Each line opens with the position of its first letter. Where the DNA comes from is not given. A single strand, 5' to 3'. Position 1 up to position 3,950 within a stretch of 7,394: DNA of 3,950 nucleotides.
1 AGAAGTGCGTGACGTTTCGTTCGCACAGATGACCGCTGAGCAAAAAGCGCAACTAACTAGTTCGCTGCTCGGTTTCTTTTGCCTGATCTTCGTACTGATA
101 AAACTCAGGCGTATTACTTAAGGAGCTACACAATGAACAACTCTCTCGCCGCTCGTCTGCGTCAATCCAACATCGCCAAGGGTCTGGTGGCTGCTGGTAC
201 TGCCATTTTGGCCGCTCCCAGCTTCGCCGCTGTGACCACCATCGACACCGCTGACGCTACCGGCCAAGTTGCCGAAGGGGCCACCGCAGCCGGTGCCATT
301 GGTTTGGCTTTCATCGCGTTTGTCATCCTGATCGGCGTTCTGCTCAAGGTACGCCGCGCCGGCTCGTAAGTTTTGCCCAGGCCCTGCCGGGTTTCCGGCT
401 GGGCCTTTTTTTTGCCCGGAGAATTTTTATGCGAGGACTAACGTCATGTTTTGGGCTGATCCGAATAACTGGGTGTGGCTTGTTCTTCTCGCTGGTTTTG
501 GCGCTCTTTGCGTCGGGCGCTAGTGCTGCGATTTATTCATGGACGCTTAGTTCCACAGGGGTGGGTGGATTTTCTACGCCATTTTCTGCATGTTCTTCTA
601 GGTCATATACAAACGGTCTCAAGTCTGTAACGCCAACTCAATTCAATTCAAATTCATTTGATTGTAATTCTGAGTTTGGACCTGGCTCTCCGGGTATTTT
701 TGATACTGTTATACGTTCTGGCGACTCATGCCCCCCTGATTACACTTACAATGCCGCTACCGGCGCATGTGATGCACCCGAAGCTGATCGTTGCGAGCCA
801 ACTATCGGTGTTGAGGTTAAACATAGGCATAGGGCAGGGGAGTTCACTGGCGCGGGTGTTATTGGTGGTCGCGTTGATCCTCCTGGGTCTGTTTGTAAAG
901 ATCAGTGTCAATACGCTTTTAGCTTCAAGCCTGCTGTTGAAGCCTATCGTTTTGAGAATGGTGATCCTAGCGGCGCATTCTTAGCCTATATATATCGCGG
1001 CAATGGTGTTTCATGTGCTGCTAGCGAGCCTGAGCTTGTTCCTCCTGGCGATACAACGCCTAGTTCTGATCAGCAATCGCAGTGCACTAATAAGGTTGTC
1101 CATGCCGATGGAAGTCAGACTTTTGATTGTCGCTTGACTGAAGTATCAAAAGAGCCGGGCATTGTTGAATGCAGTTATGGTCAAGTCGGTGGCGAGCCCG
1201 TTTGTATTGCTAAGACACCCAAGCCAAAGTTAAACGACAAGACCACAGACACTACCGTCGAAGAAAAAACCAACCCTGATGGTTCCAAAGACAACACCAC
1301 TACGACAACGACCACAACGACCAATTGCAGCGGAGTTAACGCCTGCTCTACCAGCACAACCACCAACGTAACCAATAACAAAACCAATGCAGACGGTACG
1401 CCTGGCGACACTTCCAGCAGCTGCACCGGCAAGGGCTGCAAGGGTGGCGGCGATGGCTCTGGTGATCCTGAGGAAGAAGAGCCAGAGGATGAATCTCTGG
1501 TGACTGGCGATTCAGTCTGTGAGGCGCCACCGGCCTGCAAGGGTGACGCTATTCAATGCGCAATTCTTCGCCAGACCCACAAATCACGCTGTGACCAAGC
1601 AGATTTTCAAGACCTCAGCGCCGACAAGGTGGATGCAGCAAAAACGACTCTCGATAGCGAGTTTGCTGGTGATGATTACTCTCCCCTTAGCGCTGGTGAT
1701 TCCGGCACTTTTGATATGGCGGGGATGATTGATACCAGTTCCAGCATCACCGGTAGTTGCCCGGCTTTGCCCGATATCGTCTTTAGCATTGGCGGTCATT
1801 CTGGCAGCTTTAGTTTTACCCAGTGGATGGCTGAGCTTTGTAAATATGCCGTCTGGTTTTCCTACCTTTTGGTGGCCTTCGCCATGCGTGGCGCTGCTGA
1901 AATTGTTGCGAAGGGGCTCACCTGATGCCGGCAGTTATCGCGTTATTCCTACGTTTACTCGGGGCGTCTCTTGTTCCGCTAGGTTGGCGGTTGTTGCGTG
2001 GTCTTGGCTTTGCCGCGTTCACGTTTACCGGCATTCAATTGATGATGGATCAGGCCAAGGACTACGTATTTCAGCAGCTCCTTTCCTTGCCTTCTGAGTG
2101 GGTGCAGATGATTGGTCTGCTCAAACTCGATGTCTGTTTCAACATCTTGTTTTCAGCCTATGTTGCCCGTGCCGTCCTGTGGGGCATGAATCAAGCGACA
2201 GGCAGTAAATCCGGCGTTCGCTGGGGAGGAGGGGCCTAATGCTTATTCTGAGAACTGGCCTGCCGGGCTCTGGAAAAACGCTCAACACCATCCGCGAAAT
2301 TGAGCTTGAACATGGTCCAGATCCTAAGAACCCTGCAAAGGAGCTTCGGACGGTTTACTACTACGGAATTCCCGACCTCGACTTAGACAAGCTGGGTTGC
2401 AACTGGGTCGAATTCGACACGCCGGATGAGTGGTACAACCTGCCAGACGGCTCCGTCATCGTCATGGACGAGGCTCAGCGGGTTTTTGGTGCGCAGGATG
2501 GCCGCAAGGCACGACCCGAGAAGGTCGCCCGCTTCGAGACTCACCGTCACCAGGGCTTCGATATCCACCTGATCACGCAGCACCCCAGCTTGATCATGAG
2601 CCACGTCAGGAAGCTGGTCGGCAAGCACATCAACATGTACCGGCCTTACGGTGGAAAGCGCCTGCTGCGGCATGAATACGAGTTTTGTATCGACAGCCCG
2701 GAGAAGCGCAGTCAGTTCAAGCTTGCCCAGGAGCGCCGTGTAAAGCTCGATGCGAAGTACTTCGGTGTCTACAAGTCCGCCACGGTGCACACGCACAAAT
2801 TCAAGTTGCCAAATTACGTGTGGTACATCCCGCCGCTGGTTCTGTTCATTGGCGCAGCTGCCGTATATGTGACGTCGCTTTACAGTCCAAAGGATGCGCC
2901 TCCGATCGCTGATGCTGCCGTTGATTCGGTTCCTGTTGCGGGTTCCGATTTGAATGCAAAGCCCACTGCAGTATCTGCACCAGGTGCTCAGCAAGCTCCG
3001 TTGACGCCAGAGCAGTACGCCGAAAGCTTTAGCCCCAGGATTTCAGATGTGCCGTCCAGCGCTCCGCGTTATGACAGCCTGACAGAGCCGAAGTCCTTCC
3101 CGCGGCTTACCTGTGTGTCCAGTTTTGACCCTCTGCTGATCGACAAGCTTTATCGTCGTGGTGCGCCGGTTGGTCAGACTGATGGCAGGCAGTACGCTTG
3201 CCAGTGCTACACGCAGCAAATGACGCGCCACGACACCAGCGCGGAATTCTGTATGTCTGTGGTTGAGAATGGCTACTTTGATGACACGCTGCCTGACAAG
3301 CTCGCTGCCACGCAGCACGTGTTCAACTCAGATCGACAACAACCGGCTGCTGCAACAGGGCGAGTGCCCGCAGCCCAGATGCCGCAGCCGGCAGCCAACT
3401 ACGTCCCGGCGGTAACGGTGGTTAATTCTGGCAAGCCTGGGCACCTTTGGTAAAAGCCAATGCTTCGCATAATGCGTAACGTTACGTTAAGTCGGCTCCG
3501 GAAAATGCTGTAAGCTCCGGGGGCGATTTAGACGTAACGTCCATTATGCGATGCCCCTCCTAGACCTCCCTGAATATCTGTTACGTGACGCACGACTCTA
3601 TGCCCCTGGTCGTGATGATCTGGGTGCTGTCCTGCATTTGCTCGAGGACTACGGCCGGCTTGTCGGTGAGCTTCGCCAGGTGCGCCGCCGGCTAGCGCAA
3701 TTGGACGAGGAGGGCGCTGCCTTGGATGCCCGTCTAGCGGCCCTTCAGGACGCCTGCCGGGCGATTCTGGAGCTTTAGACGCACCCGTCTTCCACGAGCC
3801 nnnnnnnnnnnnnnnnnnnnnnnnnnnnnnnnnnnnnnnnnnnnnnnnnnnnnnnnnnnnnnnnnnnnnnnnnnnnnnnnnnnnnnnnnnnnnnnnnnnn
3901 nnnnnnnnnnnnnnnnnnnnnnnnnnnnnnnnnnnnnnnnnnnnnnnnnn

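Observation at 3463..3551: Inverted pair of dif-like sites: a candidate CTXphi-type folded ssDNA attP for host XerCD, in a phage with no integrase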

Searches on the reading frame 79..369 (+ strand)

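Call 7: search_protein_families(library=pfam, proteins=[window:79-369:+], max_evalue=0.01)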
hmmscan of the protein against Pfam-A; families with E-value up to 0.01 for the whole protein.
window:79-369:+ (96 aa): 2 families
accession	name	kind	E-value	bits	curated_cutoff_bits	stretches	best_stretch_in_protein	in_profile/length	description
PF05356.16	Phage_Coat_B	-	0.0042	17.5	23.5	1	42-94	3-55/56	Inovirus Coat protein B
PF00860.26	Xan_ur_permease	-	0.0062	15.7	27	1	29-91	266-328/389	Permease family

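Call 8: search_protein_families(library=phrogs, proteins=[window:79-369:+], max_evalue=0.001)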
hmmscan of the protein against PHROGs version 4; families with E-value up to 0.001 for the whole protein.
window:79-369:+ (96 aa): 1 family
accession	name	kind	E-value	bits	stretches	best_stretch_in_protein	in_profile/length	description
phrog_2374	-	unknown function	2e-05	25.4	1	30-94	9-72/74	-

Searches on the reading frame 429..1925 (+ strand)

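Call 7: search_protein_families(library=pfam, proteins=[window:429-1925:+], max_evalue=0.01)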
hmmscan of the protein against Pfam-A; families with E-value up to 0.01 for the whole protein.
window:429-1925:+ (498 aa): 0 families

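Call 8: search_protein_families(library=phrogs, proteins=[window:429-1925:+], max_evalue=0.001)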
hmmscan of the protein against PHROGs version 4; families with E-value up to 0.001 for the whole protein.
window:429-1925:+ (498 aa): 2 families
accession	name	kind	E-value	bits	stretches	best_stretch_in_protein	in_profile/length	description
phrog_4352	-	unknown function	9.9e-80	269.7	1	20-497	5-478/479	-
phrog_815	-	unknown function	3.7e-18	66.9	1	18-348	6-300/420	-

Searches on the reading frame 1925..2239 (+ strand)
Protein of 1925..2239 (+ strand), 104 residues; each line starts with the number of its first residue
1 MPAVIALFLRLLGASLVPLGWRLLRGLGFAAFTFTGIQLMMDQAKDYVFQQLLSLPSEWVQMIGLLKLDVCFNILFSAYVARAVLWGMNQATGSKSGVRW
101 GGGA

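Call 7: search_protein_families(library=pfam, proteins=[window:1925-2239:+], max_evalue=0.01)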
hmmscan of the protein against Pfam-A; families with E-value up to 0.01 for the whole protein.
window:1925-2239:+ (104 aa): 1 family
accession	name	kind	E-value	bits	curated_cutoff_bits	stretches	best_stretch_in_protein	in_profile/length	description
PF10734.14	DUF2523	-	3.3e-16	60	22.1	1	11-85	4-78/80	Protein of unknown function (DUF2523)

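Call 8: search_protein_families(library=phrogs, proteins=[window:1925-2239:+], max_evalue=0.001)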
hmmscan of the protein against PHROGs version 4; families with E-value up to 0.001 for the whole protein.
window:1925-2239:+ (104 aa): 1 family
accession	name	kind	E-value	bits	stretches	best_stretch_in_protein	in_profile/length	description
phrog_1242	-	head and packaging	7.9e-28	97.4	1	6-97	4-95/97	minor head protein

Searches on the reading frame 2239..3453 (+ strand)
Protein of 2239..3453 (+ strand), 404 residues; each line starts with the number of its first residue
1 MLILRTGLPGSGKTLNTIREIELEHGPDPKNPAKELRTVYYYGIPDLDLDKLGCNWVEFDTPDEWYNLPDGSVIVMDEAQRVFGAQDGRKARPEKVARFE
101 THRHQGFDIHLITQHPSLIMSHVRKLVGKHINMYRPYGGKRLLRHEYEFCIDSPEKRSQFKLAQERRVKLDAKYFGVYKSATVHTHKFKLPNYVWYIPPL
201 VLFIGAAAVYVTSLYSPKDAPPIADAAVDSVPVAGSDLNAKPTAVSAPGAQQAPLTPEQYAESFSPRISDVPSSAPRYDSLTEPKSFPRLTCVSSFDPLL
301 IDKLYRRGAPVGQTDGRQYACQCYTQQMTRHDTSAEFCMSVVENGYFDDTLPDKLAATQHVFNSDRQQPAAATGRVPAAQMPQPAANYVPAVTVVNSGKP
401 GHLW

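Call 7: search_protein_families(library=pfam, proteins=[window:2239-3453:+], max_evalue=0.01)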
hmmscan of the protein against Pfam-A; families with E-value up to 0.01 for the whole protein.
window:2239-3453:+ (404 aa): 1 family
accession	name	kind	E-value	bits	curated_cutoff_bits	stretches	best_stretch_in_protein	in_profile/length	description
PF05707.18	Zot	-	4.1e-17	62.7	20.3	1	52-184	65-196/197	Zonular occludens toxin (Zot)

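Call 8: search_protein_families(library=phrogs, proteins=[window:2239-3453:+], max_evalue=0.001)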
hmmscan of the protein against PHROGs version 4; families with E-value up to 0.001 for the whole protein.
window:2239-3453:+ (404 aa): 3 families
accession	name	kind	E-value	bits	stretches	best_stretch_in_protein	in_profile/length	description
phrog_197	-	moron, auxiliary metabolic gene and host takeover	4.4e-81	274.7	1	1-396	27-420/486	Zot-like toxin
phrog_1041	-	moron, auxiliary metabolic gene and host takeover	5.1e-41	142.5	1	1-252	1-293/420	CTXphi Zot-like toxin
phrog_11271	-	head and packaging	9.2e-05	23.4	1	69-125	86-141/145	head morphogenesis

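Call 9: find_encoding_contigs(protein=window:2239-3453:+, flank=10000, max_places=10)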
Protein window:2239-3453:+ (404 aa): 3 contigs read that carry it; 2 places shown.
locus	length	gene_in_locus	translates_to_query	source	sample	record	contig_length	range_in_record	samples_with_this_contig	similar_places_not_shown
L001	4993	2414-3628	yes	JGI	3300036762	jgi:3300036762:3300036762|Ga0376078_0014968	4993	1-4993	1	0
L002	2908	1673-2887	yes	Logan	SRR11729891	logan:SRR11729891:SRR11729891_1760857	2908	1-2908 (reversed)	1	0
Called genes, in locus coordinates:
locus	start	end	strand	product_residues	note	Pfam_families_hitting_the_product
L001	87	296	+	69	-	-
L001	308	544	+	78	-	-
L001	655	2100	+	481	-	-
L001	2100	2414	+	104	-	PF10734:DUF2523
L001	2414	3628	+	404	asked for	PF05707:Zot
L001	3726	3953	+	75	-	-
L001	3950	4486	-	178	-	-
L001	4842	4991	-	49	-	?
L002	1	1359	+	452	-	?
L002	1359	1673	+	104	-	PF10734:DUF2523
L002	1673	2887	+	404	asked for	PF05707:Zot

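Call 14: find_related_loci(query=window:2239-3453:+, collection=genome_contigs, flank=10000)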
Query window:2239-3453:+ (404 aa) in genome_contigs; peptide patterns used: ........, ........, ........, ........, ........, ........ (x = any residue, [..] = any of these).
53 stretches matched a pattern; 14 encode a relative of the query (tblastn E <= 1e-3); 10 distinct loci.
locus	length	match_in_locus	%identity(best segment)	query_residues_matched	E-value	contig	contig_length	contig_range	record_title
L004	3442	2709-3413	81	1-236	2e-134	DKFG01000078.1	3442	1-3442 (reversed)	MAG TPA_asm: Geobacter sp. UBA6802 UBA6802_contig_52483, whole genome shotgun sequence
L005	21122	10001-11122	56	1-350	6e-127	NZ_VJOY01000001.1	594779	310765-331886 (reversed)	Pseudomonas mangiferae strain DMKU BBB3-04 NODE_1_length_594779_cov_45.8115, whole genome shotgun sequence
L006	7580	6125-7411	49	1-404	1e-122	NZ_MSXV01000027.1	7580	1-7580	Pseudomonas sp. PA15(2017) strain PA15 NODE_29_length_7462_cov_290.817474, whole genome shotgun sequence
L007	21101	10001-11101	52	1-373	8e-120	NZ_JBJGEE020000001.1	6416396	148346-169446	Pseudomonas sp. Pseu.R1 tig00000001_pilon, whole genome shotgun sequence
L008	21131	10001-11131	53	1-367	6e-121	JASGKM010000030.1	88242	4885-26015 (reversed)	MAG: Pseudomonas sp. isolate 5N591 JMF-2111-06-0005.ont.bin.591_29, whole genome shotgun sequence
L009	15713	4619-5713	53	1-350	5e-117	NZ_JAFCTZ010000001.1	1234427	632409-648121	Pseudomonas sp. DWP3-1-2 NODE_1_length_1234427_cov_66.335693, whole genome shotgun sequence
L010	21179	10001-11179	39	1-404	2e-76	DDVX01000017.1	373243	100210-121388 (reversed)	MAG TPA_asm: Stutzerimonas stutzeri isolate UBA2301 UBA2301_contig_31, whole genome shotgun sequence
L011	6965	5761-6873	38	1-379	6e-71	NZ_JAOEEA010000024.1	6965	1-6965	Pseudomonas sp. GD04019 24, whole genome shotgun sequence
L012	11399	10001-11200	50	1-379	1e-120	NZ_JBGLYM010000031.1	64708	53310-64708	Pseudomonas sp. Pseusp88 strain CT11-88 NODE_31_length_64708_cov_32.356980, whole genome shotgun sequence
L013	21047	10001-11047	39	1-355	3e-71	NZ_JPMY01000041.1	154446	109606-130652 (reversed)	Pseudomonas sp. ML96 ML96_Contig_41, whole genome shotgun sequence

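Call 32: find_related_loci(query=window:2239-3453:+, collection=viral_contigs, flank=8000)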
Query window:2239-3453:+ (404 aa) in viral_contigs; peptide patterns used: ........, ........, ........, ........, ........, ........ (x = any residue, [..] = any of these).
58 stretches matched a pattern; 55 encode a relative of the query (tblastn E <= 1e-3); 53 distinct loci.
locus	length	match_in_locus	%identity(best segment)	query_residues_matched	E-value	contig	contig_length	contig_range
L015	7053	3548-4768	73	1-404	0e+0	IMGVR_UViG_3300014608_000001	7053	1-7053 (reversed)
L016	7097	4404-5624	72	1-404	0e+0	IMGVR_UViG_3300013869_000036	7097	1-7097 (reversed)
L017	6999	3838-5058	72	1-404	0e+0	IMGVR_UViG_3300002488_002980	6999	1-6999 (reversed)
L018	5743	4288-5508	72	1-404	0e+0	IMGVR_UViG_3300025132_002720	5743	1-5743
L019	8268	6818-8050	69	1-404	0e+0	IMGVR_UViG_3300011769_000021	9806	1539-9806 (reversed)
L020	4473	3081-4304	71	1-404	0e+0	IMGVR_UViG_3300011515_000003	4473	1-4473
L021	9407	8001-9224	70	1-404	0e+0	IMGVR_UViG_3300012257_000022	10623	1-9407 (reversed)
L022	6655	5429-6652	70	1-404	0e+0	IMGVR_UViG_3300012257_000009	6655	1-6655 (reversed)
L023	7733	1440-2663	71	1-404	0e+0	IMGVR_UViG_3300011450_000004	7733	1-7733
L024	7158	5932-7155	71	1-404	0e+0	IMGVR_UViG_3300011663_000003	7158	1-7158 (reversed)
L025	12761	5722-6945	70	1-404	0e+0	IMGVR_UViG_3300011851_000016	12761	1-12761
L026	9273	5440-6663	70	1-404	0e+0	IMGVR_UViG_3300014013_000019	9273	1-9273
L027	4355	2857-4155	66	1-404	0e+0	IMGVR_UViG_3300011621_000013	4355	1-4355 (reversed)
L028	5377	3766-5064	65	1-404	0e+0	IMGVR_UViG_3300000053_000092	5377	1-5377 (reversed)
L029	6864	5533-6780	54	1-395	8e-136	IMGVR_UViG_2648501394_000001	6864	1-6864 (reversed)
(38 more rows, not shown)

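Call 55: find_homologous_proteins(query=window:2239-3453:+, max_evalue=1e-60)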
Query window:2239-3453:+ (404 aa): 245 proteins with E <= 1e-60 among 5891 candidates; the best 120 are listed.
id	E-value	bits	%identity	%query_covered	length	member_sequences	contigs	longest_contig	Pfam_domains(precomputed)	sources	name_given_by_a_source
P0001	1.9e-279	944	100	100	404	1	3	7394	PF05707.19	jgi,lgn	jgi:hypothetical protein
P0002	1.2e-222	757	79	100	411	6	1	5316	PF05707.19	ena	-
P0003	5.0e-211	719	77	100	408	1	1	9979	PF05707.19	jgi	-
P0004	6.4e-206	702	75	100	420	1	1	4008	PF05707.19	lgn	-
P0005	1.6e-203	694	77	96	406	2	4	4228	PF05707.19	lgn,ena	-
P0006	6.8e-195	666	73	100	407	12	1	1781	PF05707.19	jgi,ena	-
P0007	1.8e-194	664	72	100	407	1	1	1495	PF05707.19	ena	-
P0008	7.5e-192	656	70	100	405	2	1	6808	PF05707.19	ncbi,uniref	ncbi:zonular occludens toxin domain-containing protein [Stutzerimonas stutzeri]|uniref:zonular occlu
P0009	1.2e-189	649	70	100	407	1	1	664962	PF05707.19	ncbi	-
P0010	4.9e-189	647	69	100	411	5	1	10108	PF05707.19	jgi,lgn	-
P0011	2.2e-188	644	70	100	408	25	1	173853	PF05707.19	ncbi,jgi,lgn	-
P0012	2.3e-187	641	71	97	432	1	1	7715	PF05707.19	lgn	-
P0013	1.4e-184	632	70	98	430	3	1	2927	PF05707.19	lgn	-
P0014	1.2e-183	629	69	100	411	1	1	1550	PF05707.19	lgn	-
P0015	1.6e-182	625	66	100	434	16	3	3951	PF05707.19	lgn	-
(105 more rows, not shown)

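Call 56: find_encoding_contigs(protein=P0009, flank=9000, max_places=3)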
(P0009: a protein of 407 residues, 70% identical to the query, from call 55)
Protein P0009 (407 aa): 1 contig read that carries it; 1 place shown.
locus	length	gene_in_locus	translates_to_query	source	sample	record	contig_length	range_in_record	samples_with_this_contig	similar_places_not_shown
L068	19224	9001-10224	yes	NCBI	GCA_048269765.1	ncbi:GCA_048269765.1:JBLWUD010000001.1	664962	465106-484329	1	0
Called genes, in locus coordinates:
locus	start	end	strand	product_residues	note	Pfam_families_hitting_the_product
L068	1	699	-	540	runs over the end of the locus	PF00672:HAMP, PF00015:MCPsignal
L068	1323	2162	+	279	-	PF00483:NTP_transferase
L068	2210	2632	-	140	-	PF00903:Glyoxalase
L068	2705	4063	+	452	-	PF03486:HI0933_like (faint), PF07992:Pyr_redox_2, PF12831:FAD_oxidored (weak), PF13738:Pyr_redox_3, PF00070:Pyr_redox, PF02852:Pyr_redox_dim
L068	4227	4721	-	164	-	PF04314:LpqE-like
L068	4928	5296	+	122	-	PF02656:DUF202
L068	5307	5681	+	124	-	PF02656:DUF202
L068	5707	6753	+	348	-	PF01212:Beta_elim_lyase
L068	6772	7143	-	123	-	PF02653:BPD_transp_2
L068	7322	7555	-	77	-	-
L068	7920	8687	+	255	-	-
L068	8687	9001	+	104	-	PF10734:DUF2523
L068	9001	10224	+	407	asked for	PF05707:Zot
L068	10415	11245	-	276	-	PF13714:PEP_mutase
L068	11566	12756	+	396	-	PF07690:MFS_1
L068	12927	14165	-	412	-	PF01306:LacY_symp, PF03825:Nuc_H_symport, PF07690:MFS_1, PF12832:MFS_1_like, PF07690:MFS_1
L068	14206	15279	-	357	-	PF01261:AP_endonuc_2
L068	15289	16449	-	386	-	PF01408:GFO_IDH_MocA, PF02894:GFO_IDH_MocA_C, PF22725:GFO_IDH_MocA_C3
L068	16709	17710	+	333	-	PF00356:LacI, PF00532:Peripla_BP_1, PF13407:Peripla_BP_4, PF13377:Peripla_BP_3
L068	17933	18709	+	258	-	PF00481:PP2C, PF13672:PP2C_2, PF07228:SpoIIE (faint)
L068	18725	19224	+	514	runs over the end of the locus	PF00069:Pkinase, PF07714:PK_Tyr_Ser-Thr, PF03109:ABC1 (weak)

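Call 57: find_encoding_contigs(protein=P0011, flank=9000, max_places=4)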
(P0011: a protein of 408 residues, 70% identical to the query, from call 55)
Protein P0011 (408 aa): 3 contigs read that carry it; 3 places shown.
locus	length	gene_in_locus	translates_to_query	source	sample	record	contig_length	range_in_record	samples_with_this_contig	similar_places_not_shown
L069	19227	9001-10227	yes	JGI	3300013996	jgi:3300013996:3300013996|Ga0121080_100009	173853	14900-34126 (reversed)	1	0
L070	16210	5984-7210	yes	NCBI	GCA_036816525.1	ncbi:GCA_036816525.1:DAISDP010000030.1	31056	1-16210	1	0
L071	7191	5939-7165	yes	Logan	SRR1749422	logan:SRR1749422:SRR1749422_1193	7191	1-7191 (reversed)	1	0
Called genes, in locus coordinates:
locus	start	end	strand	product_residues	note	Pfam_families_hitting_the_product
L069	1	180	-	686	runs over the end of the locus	PF04632:FUSC, PF06081:ArAE_1, PF13515:FUSC_2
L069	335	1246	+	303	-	PF02311:AraC_binding (weak), PF12833:HTH_18, PF00165:HTH_AraC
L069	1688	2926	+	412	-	PF00144:Beta-lactamase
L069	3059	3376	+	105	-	-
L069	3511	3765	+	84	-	-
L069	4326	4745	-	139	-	PF12844:HTH_19, PF13560:HTH_31, PF01381:HTH_3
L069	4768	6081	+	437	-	PF05144:Phage_CRI, PF05155:G2P_X_C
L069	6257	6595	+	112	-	PF17426:Putative_G5P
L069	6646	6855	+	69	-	-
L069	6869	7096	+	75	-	-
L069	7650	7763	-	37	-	-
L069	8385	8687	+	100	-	-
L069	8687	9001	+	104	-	PF10734:DUF2523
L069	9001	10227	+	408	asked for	PF05707:Zot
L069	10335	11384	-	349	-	PF01212:Beta_elim_lyase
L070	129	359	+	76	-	-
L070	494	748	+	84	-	-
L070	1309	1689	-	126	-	PF13560:HTH_31, PF01381:HTH_3, PF12844:HTH_19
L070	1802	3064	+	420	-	PF05144:Phage_CRI, PF05155:G2P_X_C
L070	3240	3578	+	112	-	PF17426:Putative_G5P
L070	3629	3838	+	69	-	-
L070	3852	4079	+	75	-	-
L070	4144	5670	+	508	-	-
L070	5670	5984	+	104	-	PF10734:DUF2523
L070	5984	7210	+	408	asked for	PF05707:Zot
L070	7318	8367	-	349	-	PF01212:Beta_elim_lyase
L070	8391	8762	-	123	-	PF02656:DUF202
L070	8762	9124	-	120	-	PF02656:DUF202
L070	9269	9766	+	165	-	PF04314:LpqE-like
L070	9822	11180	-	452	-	PF03486:HI0933_like (faint), PF07992:Pyr_redox_2, PF12831:FAD_oxidored (weak), PF13738:Pyr_redox_3, PF00070:Pyr_redox, PF02852:Pyr_redox_dim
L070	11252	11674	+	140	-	PF00903:Glyoxalase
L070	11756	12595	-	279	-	PF00483:NTP_transferase, PF12804:NTP_transf_3 (faint)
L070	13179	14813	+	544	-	PF00672:HAMP (weak), PF00015:MCPsignal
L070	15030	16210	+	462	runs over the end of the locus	PF04055:Radical_SAM, PF06969:HemN_C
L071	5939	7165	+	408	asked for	PF05707:Zot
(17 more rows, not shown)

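Call 58: find_encoding_contigs(protein=P0003, flank=9000, max_places=3)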
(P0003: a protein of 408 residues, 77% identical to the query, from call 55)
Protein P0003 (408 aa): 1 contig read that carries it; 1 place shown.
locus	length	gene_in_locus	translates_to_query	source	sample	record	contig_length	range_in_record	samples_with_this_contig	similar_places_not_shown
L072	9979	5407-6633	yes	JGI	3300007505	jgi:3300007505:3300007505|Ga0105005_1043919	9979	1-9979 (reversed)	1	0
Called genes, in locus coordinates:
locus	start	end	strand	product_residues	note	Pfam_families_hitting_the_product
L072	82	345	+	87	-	-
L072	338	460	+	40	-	-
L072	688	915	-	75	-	-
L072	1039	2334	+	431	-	PF05144:Phage_CRI, PF05155:G2P_X_C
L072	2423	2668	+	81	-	-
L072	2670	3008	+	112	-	PF17426:Putative_G5P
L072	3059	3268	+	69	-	-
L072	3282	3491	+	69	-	-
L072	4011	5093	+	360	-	-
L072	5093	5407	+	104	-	PF10734:DUF2523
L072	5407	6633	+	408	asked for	PF05707:Zot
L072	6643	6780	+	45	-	-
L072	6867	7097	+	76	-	-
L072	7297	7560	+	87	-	-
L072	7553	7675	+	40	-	-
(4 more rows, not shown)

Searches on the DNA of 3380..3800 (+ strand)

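Call 10: search_dna_similar(query=window:3380-3800:+, collection=phages, mode=distant, max_rows=30)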
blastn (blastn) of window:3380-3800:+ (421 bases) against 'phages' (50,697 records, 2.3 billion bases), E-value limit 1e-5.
Records with a match: 1; places in all: 1; records where one place covers at least 80% of the query: 0.
Best place of each record, by identity: 60-80% 1.
By first word of the organism name: Phage 1.
By host as written in the record: - 1.
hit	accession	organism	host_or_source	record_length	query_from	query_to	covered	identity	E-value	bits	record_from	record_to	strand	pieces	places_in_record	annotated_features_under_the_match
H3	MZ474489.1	Phage blackswan219-1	cloacal swab from black swan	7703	85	399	75%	67.9%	9e-16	91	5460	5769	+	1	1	hypothetical protein (x2)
